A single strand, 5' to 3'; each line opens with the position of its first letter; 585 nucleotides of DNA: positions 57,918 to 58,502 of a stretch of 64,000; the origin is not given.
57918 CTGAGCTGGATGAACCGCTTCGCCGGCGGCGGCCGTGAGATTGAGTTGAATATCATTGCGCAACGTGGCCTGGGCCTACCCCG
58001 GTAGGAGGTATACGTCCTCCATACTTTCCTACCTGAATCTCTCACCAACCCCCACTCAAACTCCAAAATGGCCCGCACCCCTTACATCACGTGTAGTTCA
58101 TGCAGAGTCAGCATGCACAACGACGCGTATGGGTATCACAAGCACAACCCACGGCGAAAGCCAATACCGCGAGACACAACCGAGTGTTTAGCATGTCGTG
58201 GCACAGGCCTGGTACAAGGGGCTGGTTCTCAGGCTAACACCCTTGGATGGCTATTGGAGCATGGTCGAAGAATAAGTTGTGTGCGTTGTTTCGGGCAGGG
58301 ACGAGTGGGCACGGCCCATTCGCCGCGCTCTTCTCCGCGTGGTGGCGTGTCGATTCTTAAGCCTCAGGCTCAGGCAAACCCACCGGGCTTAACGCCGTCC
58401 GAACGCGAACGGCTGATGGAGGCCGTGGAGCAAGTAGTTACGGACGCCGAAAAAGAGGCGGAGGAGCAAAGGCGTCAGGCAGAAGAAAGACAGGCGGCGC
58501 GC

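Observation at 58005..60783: Low-GC island encoding an 840-aa membrane protein joining a cytoplasmic DnaJ-type zinc finger and coiled coil to extracellular CAP/SCP (PR-1-like) and Cys-containing domains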

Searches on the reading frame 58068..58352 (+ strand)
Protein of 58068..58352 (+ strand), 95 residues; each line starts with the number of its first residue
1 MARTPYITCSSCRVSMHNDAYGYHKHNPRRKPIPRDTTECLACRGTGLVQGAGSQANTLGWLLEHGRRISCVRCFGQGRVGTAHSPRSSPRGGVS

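Call 27: search_solved_structures(query=A2, max_evalue=10, show_alignments=3)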
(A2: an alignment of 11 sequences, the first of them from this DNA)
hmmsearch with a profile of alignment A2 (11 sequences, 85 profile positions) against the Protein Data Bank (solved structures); distinct sequences matched with E-value up to 10: 19.
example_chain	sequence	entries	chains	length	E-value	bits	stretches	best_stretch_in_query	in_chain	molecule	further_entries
7sh1_A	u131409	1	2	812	0.0012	21.9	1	32-67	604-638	Excinuclease ABC subunit UvrA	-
7ubj_A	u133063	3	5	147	0.0026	20.9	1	34-73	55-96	Antitermination protein Q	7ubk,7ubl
4mo1_A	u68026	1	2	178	0.0039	20.3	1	34-72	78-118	Antitermination protein Q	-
1exk_A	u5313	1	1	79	0.0047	20.1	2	35-70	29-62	DNAJ PROTEIN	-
7ubm_Q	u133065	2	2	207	0.0049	20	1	34-72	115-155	Antitermination protein Q | Antitermination protein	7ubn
9gi8_A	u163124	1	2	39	0.0056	19.8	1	32-53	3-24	Transmembrane protein 106B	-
3lcz_A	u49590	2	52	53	0.015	18.4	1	60-74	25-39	Inhibitor of TRAP, regulated by T-BOX (Trp) sequence RtpA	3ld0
9ga5_A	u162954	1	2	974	0.036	17.2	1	24-73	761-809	UvrABC system protein A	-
3zqj_A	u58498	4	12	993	0.037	17.2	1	24-73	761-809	UVRABC SYSTEM PROTEIN A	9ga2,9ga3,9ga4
7qvf_A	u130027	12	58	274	0.043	17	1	31-53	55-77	Transmembrane protein 106B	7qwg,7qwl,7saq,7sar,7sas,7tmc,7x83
7qvc_A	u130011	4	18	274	0.043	17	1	31-53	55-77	Transmembrane protein 106B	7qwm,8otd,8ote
2bx9_A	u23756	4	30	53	0.063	16.4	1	30-48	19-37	TRYPTOPHAN RNA-BINDING ATTENUATOR PROTEIN-INHIBITORY PROTEIN | Anti-TRAP regulator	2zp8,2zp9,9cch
9gxk_A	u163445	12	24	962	0.15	15.2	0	30-73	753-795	UvrABC system protein A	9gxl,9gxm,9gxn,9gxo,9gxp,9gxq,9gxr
9gxu_A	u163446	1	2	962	0.15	15.2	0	30-73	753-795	UvrABC system protein A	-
9gxw_A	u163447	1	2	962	0.15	15.2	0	30-73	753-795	UvrABC system protein A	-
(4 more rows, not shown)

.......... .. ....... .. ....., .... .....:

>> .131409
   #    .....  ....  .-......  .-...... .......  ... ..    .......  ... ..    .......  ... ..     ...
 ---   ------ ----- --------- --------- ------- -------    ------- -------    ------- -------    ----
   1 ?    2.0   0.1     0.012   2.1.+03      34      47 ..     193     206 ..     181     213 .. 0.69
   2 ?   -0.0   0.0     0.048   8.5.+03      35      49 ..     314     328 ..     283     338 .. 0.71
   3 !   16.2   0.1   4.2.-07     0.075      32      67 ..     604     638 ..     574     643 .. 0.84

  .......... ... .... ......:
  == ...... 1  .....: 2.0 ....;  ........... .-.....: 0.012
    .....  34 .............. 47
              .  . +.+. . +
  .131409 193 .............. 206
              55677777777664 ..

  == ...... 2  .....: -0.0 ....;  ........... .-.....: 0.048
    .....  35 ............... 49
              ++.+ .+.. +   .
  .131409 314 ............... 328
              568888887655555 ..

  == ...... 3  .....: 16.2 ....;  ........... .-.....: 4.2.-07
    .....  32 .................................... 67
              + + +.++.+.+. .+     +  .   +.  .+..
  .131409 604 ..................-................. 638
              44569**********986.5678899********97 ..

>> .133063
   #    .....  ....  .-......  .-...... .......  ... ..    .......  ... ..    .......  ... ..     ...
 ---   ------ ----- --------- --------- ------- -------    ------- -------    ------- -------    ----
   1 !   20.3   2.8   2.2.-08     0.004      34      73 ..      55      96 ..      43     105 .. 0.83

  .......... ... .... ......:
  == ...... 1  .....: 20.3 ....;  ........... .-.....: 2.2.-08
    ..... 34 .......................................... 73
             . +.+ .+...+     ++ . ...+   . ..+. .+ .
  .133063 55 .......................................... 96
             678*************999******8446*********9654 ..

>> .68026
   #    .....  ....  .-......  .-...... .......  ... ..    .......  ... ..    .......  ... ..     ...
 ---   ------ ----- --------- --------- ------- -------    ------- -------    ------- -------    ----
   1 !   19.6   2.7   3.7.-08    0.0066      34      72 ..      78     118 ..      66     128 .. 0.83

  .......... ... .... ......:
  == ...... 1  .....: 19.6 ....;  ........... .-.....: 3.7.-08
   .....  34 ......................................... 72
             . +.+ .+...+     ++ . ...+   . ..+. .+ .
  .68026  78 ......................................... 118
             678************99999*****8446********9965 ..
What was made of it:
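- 58185..58301 (+): Two CxxCxGxG motifs (aa 40-47 and 71-78): a single DnaJ/Anti-TRAP-type zinc centre. A2 against PDB sequences gives marginal hits to UvrA (1.2e-3), antiterminator Q (2.6e-3), the DnaJ Cys-rich domain 1exk (4.7e-3) and Anti-TRAP (call 27).
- Closest known: DnaJ cysteine-rich. Same: Marginal profile hits to 1exk and Anti-TRAP (call 27).
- Marginal profile hits to the DnaJ Cys-rich domain and Anti-TRAP (call 27).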

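Call 64: find_homologous_proteins(query=A2, max_evalue=0.001)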
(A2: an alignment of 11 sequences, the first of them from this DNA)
Query A2 (11 sequences) (95 aa, profile of the alignment): 3 proteins with E <= 0.001 among 1748 candidates.
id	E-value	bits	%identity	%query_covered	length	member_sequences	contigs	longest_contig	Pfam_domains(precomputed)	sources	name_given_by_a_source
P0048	9.6e-10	56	26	69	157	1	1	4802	PF00226.37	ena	-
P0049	2.8e-4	38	-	-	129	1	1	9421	PF00226.37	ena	-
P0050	9.8e-4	37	42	13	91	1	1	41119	-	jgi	jgi:hypothetical protein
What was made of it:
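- Tried and rejected: Zn-module profile search of the 5.8-billion-protein set returned only three small proteins (call 64).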
